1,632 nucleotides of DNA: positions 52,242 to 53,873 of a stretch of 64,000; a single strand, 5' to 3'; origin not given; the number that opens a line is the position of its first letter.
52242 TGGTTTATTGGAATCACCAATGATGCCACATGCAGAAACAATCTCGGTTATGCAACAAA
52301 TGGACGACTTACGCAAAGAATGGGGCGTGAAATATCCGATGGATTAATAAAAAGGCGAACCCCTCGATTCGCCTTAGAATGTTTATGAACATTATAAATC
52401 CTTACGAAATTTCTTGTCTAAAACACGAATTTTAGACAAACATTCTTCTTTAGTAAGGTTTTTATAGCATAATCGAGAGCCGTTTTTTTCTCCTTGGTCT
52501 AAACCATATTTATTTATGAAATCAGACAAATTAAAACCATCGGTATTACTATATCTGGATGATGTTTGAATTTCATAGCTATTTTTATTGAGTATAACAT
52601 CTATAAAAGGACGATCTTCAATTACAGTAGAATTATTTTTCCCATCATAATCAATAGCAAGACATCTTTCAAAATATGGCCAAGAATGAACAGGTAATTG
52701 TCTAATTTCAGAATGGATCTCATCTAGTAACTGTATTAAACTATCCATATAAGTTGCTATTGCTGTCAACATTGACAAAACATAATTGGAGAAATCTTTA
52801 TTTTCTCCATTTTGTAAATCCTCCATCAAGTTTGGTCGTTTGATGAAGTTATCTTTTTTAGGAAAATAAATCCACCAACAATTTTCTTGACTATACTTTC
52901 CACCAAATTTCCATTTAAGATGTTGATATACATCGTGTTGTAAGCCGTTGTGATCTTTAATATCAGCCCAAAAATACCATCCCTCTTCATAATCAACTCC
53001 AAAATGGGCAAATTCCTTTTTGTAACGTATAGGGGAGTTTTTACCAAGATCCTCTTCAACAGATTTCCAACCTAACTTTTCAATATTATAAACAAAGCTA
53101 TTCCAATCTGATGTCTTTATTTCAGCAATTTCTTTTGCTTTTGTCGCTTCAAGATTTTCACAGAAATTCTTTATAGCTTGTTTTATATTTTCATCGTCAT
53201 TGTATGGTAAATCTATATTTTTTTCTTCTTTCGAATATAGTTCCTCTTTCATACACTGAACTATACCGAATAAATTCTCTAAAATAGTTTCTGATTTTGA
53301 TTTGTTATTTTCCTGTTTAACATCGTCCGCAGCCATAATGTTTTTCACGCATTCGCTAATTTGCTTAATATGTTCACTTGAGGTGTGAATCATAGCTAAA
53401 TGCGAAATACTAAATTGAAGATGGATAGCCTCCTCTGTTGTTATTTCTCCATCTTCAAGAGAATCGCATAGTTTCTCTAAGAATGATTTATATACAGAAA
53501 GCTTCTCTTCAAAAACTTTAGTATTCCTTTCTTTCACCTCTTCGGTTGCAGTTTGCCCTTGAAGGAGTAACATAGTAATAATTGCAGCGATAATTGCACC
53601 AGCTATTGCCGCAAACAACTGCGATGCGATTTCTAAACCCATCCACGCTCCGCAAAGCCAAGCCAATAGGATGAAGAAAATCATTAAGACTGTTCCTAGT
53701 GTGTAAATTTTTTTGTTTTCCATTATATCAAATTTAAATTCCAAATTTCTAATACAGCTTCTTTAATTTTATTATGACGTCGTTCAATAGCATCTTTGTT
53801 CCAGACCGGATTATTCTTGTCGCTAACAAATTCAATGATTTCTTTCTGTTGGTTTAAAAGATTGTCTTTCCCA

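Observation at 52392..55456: DUF262/DUF1524 (GmrSD-like) nuclease translationally coupled to an unrecognisable 2-TM protein: candidate two-gene defence system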

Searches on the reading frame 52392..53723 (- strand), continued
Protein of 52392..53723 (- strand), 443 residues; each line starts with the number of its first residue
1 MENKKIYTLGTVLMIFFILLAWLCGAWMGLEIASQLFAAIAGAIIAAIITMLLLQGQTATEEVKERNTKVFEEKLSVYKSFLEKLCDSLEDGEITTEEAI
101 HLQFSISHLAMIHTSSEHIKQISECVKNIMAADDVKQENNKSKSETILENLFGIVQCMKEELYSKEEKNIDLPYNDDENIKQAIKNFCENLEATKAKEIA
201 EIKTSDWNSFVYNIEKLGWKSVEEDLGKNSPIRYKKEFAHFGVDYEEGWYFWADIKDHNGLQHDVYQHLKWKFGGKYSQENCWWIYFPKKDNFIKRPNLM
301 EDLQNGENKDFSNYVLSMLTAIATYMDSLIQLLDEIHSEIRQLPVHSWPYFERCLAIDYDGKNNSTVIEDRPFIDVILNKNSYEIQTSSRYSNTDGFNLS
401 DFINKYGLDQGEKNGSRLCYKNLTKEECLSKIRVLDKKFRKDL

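Call 42: fold_search(model_id=the predicted structure, library=viral)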
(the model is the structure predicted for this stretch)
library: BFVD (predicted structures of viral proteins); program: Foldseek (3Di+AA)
matches with E <= 10: 341; with E <= 0.001: 0
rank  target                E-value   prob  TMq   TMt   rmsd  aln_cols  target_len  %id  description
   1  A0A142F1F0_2          2.2e-02  0.91  0.16  0.10  43.2       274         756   10  Putative tail fiber protein [Bacillus phage Shbh1]
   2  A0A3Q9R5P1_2          4.0e-02  0.57  0.22  0.14  16.5       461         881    8  (no name in the UniProt tables at hand)
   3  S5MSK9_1              4.2e-02  0.60  0.15  0.06  32.6       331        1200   12  Tail fiber protein [Bacillus phage JL]
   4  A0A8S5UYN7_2          4.4e-02  0.20  0.14  0.08  47.1       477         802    8  Endosialidase chaperone [Siphoviridae sp. ctkKt3]
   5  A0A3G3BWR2            4.9e-02  0.63  0.20  0.09  54.6       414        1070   10  (no name in the UniProt tables at hand)
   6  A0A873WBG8            1.1e-01  0.97  0.20  0.47   4.9       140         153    9  (no name in the UniProt tables at hand)
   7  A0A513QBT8            1.2e-01  0.20  0.13  0.09  16.4       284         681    7  Uncharacterized protein [Shigella phage MK-13]
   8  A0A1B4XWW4            1.8e-01  0.09  0.12  0.07  21.4       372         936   12  DNA ligase 1 [Tenacibaculum phage pT24]
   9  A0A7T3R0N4            1.9e-01  0.08  0.10  0.04  22.9       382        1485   10  Putative bunyavirus glycoprotein [Soybean thrips bunya-like virus 5]
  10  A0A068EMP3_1          2.1e-01  0.30  0.15  0.06  32.7       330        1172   12  Putative tail protein [Bacillus phage CP-51]
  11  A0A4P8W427            2.2e-01  0.82  0.12  0.42   9.6       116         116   16  (no name in the UniProt tables at hand)
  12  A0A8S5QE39            2.2e-01  0.11  0.13  0.15  24.1       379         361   13  Uncharacterized protein [Caudovirales sp. ctqPn17]
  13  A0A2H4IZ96            2.8e-01  0.51  0.19  0.42   9.1       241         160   10  Uncharacterized protein [uncultured Caudovirales phage]
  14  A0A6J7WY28            2.9e-01  0.04  0.09  0.06  32.4       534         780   11  Uncharacterized protein [uncultured Caudovirales phage]
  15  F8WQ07                3.2e-01  0.51  0.13  0.05  32.8       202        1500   12  (no name in the UniProt tables at hand)
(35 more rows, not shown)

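Call 47: search_dna_similar(query=window:52392-53723:-, collection=phages, mode=protein, max_evalue=0.001)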
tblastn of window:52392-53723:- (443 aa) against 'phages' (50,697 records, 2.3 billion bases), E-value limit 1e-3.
No match.

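Call 48: search_dna_similar(query=window:52392-53723:-, collection=plasmids, mode=protein, max_evalue=0.001)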
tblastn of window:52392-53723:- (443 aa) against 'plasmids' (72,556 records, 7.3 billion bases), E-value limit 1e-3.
No match.

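Call 54: search_protein_families(library=pfam, alignment_id=A4, max_evalue=0.001)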
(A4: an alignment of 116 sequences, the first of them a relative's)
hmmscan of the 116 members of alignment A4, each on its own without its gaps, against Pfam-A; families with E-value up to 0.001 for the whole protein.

A. member 1, P0001 (443 aa): 0 families

B. families by the number of members that match (of 116 scanned): 9 families
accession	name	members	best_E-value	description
PF03239.20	FTR1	2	1.4e-05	Iron permease FTR1 family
PF14088.11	DUF4268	1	6.8e-05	Domain of unknown function (DUF4268)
PF11057.13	Cortexin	1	8.9e-05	Cortexin of kidney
PF01943.22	Polysacc_synt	1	0.00015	Polysaccharide biosynthesis protein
PF11447.13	DUF3201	1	0.00047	Protein of unknown function (DUF3201)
PF20990.2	DUF2207_C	1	0.00051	Predicted membrane protein (DUF2207) C-terminal domain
PF00499.25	Oxidored_q3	1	0.00055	NADH-ubiquinone/plastoquinone oxidoreductase chain 6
PF01914.23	MarC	1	0.00071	MarC family integral membrane protein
PF00697.28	PRAI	1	0.00082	N-(5'phosphoribosyl)anthranilate (PRA) isomerase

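Call 57: find_related_loci(query=A1, collection=metagenome_contigs, flank=8000)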
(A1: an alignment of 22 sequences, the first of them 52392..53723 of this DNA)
Query A1 (443 aa) in metagenome_contigs; peptide patterns used: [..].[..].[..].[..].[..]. (x = any residue, [..] = any of these).
246 stretches matched a pattern; 191 encode a relative of the query (tblastn E <= 1e-3); the best 80 are kept; 80 distinct loci.
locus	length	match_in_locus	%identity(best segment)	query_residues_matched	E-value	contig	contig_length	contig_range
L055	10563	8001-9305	33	17-439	2e-59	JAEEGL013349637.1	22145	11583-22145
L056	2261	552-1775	33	6-422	4e-58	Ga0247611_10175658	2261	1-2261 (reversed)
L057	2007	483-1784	33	1-440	3e-57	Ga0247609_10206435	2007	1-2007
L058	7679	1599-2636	34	2-296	3e-44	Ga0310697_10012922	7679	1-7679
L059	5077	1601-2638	35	2-296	2e-44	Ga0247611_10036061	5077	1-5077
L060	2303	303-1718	30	8-435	1e-44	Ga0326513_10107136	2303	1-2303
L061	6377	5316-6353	34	2-296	5e-44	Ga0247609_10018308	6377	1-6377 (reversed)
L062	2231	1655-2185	46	13-198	2e-42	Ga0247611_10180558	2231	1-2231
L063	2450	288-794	46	8-187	3e-39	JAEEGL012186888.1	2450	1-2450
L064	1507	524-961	48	16-166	2e-38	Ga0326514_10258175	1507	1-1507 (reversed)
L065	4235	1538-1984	47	13-166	2e-37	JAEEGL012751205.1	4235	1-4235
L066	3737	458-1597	32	34-395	1e-36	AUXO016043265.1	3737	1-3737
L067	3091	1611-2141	44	8-191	2e-36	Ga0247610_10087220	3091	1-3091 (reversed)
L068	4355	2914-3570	43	6-220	8e-36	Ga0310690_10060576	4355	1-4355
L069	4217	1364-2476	31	9-376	1e-35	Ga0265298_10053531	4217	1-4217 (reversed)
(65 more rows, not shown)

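Call 59: search_protein_families(library=pfam, proteins=[L018:6274-6879:+, L018:6882-7901:+, L018:9955-11121:+, L005:2205-3908:+, L005:4031-4657:+, L026:4119-5867:+, L026:5985-7682:+, L014:1621-2628:+, L042:9211-10899:+, L024:4064-5092:+], max_evalue=0.001)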
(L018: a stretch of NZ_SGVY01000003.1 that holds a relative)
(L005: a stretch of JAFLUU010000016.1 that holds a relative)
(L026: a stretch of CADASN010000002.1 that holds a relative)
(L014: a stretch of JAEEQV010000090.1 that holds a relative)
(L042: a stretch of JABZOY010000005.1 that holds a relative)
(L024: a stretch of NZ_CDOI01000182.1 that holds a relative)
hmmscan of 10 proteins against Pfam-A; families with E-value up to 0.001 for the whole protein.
L018:6274-6879:+ (201 aa): 0 families

L018:6882-7901:+ (339 aa): 0 families

L018:9955-11121:+ (388 aa): 2 families
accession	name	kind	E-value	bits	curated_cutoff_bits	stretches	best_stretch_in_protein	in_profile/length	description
PF01545.26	Cation_efflux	-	1.4e-47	162.4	26.6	1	97-295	2-197/198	Cation efflux family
PF16916.11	ZT_dimer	-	7.8e-25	87.1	26.7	1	300-377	1-77/78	Dimerisation domain of Zinc Transporter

L005:2205-3908:+ (567 aa): 2 families
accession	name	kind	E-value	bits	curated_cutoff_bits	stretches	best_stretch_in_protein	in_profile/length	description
PF13229.12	Beta_helix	-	1.4e-07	31.7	25.9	1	239-347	43-156/158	Right handed beta helix region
PF05048.19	NosD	-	0.00024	21.1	23.6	1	244-355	48-152/212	Periplasmic copper-binding protein (NosD)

L005:4031-4657:+ (208 aa): 1 family
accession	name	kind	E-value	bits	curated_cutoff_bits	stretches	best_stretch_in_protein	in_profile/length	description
PF13248.11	Zn_ribbon_3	-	5.2e-06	26.2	27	1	4-26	3-25/26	zinc-ribbon domain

L026:4119-5867:+ (582 aa): 2 families
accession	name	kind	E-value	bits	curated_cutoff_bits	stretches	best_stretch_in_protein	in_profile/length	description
PF16378.10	DUF4988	-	9.9e-30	104.1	30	1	29-189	1-181/183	Domain of unknown function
PF02225.27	PA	-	1.4e-16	60.8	23.9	1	478-563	3-95/95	PA domain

L026:5985-7682:+ (565 aa): 4 families
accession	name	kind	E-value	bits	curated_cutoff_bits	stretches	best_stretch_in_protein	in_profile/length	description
PF13229.12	Beta_helix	-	1.6e-09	38.1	25.9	1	172-261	55-137/158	Right handed beta helix region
PF12708.12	Pect-lyase_RHGA_epim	-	8.7e-07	29.4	27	1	36-102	1-71/213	Rhamnogalacturonase A/epimerase, pectate lyase-like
PF00295.23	Glyco_hydro_28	-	0.0002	21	22.9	0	126-256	52-180/324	Glycosyl hydrolases family 28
PF05048.19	NosD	-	0.0008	19.3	23.6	0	194-276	24-96/212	Periplasmic copper-binding protein (NosD)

L014:1621-2628:+ (335 aa): 0 families

L042:9211-10899:+ (562 aa): 1 family
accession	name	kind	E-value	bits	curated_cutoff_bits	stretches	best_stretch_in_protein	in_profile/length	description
PF00496.27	SBP_bac_5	-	4.3e-113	378.6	32.4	1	100-480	2-367/368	Bacterial extracellular solute-binding proteins, family 5 Middle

L024:4064-5092:+ (342 aa): 0 families

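Call 88: search_protein_families(library=padloc, alignment_id=A4, max_evalue=0.001)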
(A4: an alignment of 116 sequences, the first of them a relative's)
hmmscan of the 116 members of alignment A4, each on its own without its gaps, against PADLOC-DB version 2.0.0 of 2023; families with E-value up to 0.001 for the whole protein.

A. member 1, P0001 (443 aa): 0 families

B. families by the number of members that match (of 116 scanned): 10 families
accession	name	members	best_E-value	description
PDLC04983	PDC-S26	9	3e-21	-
PDLC05042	PDC-S57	2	5.1e-11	-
PDLC04975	PDC-S26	2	3.9e-08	-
PDLC00970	Cas8c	1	3.8e-05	"CRISPR-associated protein Cas8c/Csd1, subtype I-C/DVULG"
PDLC03491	REase_II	1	6.2e-05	Type II restriction enzyme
PDLC01255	Cas8c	1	9.2e-05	CAS-I-C; effector_LS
PDLC02521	PglX|PglXI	1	0.00014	PglX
PDLC00640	ZorA2|ZorA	1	0.00026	MotA/ExbB/TolQ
PDLC00610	ZorB1|ZorB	1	0.00026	MotB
PDLC03861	LmuB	1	0.00063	-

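Call 89: search_protein_families(library=padloc, proteins=[P0049, P0051, L043:4039-5163:+, L047:7908-9056:+, L034:5571-6701:+, L024:2513-3613:+, L008:7965-9029:+, L030:7977-9017:+, L018:7914-9263:+, L019:7911-9401:+], max_evalue=0.01)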
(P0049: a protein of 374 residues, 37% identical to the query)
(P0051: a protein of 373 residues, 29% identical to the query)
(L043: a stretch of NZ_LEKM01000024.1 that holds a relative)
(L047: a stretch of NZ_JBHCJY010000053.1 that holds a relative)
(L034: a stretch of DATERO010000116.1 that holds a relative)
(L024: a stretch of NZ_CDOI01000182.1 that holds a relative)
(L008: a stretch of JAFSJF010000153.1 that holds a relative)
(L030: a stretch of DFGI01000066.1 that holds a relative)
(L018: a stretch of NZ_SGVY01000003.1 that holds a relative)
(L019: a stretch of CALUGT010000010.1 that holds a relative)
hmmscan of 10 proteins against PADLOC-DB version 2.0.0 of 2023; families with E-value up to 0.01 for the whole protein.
P0049 (374 aa): 1 family
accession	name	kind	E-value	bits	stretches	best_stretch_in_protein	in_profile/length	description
PDLC04983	PDC-S26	-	1.3e-19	68.9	1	210-367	247-408/413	-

P0051 (373 aa): 1 family
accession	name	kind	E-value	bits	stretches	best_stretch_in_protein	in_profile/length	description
PDLC04983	PDC-S26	-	1.9e-21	74.9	1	213-367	247-409/413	-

L043:4039-5163:+ (374 aa): 1 family
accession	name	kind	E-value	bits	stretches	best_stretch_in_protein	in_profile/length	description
PDLC04983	PDC-S26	-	2.2e-21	74.7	1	210-366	247-407/413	-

L047:7908-9056:+ (382 aa): 0 families

L034:5571-6701:+ (376 aa): 1 family
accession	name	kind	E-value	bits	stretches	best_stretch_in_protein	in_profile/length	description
PDLC04983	PDC-S26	-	5.8e-21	73.4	1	215-369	247-408/413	-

L024:2513-3613:+ (366 aa): 1 family
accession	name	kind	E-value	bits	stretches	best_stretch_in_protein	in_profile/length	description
PDLC04983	PDC-S26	-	8.8e-20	69.5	1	206-360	247-409/413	-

L008:7965-9029:+ (354 aa): 0 families

L030:7977-9017:+ (346 aa): 0 families

L018:7914-9263:+ (449 aa): 0 families

L019:7911-9401:+ (496 aa): 0 families

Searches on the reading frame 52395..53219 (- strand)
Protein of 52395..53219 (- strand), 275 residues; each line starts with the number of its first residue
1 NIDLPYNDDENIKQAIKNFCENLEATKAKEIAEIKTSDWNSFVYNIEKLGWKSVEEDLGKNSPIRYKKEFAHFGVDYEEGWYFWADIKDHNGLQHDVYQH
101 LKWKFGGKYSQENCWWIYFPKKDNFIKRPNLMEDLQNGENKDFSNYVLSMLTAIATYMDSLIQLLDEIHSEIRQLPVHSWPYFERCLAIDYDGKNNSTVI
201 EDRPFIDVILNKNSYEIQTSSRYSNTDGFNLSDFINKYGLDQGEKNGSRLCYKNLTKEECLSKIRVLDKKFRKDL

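Call 61: search_protein_families(library=pfam, proteins=[window:52395-53219:-], max_evalue=1)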
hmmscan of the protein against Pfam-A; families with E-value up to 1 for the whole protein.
seq(275 aa): 1 family
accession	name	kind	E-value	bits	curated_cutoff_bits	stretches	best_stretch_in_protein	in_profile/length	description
PF18647.6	Fungal_lectin_2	-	0.13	13.2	26.5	0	96-113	82-99/102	Alpha-galactosyl-binding fungal lectin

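Call 71: predict_structure(alignment_id=A5)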
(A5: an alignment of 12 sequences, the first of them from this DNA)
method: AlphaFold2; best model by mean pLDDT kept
length: 244 residues; sequences in the alignment: 12
mean_pLDDT: 71.0   pTM: 0.72
mean pLDDT of the five models: 71.0, 70.5, 68.3, 68.3, 68.0
residues with pLDDT >= 90: 27; 70-90: 116; 50-70: 78; < 50: 23
segments of 3 or more residues with pLDDT < 50: 1-6, 25-30, 163-168, 194-196
pLDDT, mean of each block of 10 residues (from residue 1): 46 75 51 68 61 69 68 74 65 52 59 76 85 90 83 82 49 82 87 56 75 70 95 88 70
secondary structure, 60 per line:
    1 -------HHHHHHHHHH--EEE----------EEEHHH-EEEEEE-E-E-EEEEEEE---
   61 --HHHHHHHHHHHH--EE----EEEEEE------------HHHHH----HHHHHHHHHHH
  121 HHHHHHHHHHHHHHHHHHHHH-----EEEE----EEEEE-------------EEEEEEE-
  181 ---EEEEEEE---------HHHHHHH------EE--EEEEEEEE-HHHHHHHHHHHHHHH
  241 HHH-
elements in order: H8-17 E20-22 E33-35 E40-45 E51-57 H63-74 E83-88 H101-105 H110-141 E147-150 E155-159 E173-179 E184-190 H200-206 E217-224 H226-243

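Call 74: fold_search(model_id=the predicted structure, library=pdb)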
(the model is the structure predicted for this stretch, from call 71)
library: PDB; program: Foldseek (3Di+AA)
matches with E <= 10: 349; with E <= 0.001: 0
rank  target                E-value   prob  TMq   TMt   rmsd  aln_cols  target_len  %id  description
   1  4nf9_B                3.2e-02  0.63  0.29  0.32  15.5       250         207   10  Structure of the Knl1/Nsl1 complex (released 2014-03-19)
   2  4nfa                  1.7e-01  0.25  0.24  0.27  16.0       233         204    8  Structure of the C-terminal doamin of Knl1 (released 2014-03-19)
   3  7jmn_N                1.9e-01  0.25  0.26  0.30  13.9       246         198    7  Tail module of Mediator complex (released 2021-03-03)
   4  9eyh_B                3.4e-01  0.21  0.19  0.26  15.9       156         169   10  Ubiquitin conjugating enzyme Ubc6 UBC domain with isopeptide-linked ubiquitin (released 2024-11-20)
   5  9ewp                  3.8e-01  0.21  0.19  0.25  16.0       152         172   10  Crystal structure of yeast E2 Ubiquitin-conjugating enzyme Ubc6 UBC domain (released 2024-11-20)
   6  8pjn_2                4.2e-01  0.20  0.18  0.26  15.8       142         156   10  Catalytic module of human CTLH E3 ligase bound to multiphosphorylated UBE2H~ubiquitin (released 2024-01-03)
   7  8ceo_l                5.3e-01  0.18  0.30  0.18   9.3       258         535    7  Yeast RNA polymerase II transcription pre-initiation complex with core Mediator and the +1 nucleosome (released 2023-03-08)
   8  2ybf_A                6.7e-01  0.30  0.23  0.33   6.4       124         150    7  Complex of Rad18 (Rad6 binding domain) with Rad6b (released 2011-04-20)
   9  3k8g_A                6.7e-01  0.07  0.20  0.20  17.1       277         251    9  Structure of crystal form I of TP0453 (released 2010-10-27)
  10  3ly1_C                7.1e-01  0.12  0.19  0.14   9.9       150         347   11  Crystal structure of Putative histidinol-phosphate aminotransferase (YP_050345.1) from Erwinia carotovora atroseptica  (released 2010-03-31)
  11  3ly1_D                7.5e-01  0.12  0.19  0.14  10.0       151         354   12  Crystal structure of Putative histidinol-phosphate aminotransferase (YP_050345.1) from Erwinia carotovora atroseptica  (released 2010-03-31)
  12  1zuo_A                8.4e-01  0.30  0.26  0.35   6.2       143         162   10  Structure of Human Ubiquitin-Conjugating Enzyme (UBCi) Involved in Embryo Attachment and Implantation (released 2005-07-05)
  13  2f4w_A                8.4e-01  0.15  0.20  0.30  15.4       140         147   11  Human ubiquitin-conjugating enzyme E2 J2 (released 2005-12-27)
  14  8cht_B                9.4e-01  0.08  0.19  0.29  18.6       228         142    8  Crystal structure of human PURA (fragment Glu57-Glu212, PUR repeat I and II) (released 2024-02-21)
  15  4ntq_B                9.4e-01  0.08  0.18  0.28  17.8       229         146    9  CdiA-CT/CdiI toxin and immunity complex from Enterobacter cloacae (released 2014-03-26)
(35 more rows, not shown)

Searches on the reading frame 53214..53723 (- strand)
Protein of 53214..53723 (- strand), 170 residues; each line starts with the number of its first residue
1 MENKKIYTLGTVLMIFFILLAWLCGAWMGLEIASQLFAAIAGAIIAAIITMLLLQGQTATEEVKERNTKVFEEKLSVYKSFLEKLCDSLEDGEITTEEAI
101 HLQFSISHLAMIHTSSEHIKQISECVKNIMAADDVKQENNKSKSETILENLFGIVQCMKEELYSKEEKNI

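Call 51: search_protein_representatives(alignment_id=A3)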
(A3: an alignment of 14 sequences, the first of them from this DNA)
Query: 14 sequences, 178 profile positions. Proteins with E-value up to 0.001 (for the whole library): 1099; up to 1e-10: 755; up to 1e-30: 164. The best 150 are listed.
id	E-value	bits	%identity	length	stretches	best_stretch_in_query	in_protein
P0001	9.4e-65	233.6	-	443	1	4-177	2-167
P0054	1.6e-62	226.3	-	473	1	4-175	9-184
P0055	1.1e-61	223.5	-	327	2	4-176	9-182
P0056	8.7e-54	197.8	-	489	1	3-177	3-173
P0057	4.3e-53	195.6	-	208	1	3-177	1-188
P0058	2.6e-52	193.1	-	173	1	6-175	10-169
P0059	4.5e-52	192.3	-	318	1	6-177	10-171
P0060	6.3e-51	188.5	-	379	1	9-175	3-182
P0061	7.2e-51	188.3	-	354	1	7-177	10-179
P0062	1.2e-50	187.6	-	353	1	4-177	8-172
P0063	2.8e-50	186.4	-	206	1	8-177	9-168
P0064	7.5e-50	185.0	-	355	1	10-177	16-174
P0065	2.9e-49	183.1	-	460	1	11-173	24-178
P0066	7.9e-49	181.7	-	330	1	13-176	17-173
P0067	2.1e-48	180.3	-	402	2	11-177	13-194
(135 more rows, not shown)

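Call 55: find_related_loci(query=A3, collection=viral_contigs, flank=8000)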
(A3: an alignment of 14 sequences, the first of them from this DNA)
Query A3 (170 aa) in viral_contigs; peptide patterns used: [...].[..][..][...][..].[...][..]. (x = any residue, [..] = any of these).
94 stretches matched a pattern, but none encodes a relative of the query by tblastn (E <= 1e-3).
